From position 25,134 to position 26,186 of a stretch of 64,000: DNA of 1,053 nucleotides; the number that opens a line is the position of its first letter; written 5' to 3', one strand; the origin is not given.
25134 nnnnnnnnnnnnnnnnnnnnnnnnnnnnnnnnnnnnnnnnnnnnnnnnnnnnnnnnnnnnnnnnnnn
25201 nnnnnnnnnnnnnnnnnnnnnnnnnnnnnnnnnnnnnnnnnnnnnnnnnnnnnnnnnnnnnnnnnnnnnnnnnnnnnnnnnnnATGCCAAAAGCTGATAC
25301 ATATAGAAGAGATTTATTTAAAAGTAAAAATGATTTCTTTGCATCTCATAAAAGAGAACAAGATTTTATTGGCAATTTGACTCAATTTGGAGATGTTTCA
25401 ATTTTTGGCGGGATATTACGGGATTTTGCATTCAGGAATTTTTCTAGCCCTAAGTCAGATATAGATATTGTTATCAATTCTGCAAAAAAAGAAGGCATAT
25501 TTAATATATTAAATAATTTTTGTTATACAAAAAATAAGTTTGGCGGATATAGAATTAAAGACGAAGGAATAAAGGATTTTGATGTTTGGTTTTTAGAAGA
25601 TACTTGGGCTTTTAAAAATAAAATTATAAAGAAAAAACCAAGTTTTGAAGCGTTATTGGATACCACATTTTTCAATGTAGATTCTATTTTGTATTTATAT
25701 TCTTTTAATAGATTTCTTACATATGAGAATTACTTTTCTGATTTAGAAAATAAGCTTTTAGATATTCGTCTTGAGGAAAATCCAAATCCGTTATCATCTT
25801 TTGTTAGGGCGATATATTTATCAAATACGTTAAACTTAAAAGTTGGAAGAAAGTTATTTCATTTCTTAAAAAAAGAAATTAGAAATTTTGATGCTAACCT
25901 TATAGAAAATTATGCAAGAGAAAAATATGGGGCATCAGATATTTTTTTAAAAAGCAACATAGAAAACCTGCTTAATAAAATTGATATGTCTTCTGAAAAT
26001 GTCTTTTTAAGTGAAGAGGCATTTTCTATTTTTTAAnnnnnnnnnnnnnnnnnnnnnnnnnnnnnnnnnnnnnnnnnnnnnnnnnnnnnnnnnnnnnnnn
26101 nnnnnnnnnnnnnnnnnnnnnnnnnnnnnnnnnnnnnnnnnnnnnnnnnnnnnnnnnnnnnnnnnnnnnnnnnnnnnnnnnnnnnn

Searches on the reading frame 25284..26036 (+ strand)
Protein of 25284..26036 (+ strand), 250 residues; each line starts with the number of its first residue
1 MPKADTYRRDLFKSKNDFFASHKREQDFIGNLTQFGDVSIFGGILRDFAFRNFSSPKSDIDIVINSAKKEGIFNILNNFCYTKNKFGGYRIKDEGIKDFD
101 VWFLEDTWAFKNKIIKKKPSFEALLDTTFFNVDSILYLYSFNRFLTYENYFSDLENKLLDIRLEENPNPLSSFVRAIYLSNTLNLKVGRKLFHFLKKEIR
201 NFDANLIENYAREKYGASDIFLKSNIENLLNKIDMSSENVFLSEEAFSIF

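Call 61: search_protein_families(library=pfam, proteins=[window:25284-26036:+], max_evalue=0.01)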
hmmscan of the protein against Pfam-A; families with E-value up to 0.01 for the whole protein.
window:25284-26036:+ (250 aa): 0 families

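Call 65: search_protein_families(library=phrogs, proteins=[window:25284-26036:+], max_evalue=0.001)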
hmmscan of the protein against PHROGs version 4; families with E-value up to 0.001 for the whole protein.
window:25284-26036:+ (250 aa): 1 family
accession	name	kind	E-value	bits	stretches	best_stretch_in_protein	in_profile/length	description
phrog_1614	-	DNA, RNA and nucleotide metabolism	0.00049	20.9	0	27-84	26-83/268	nucleotidyltransferase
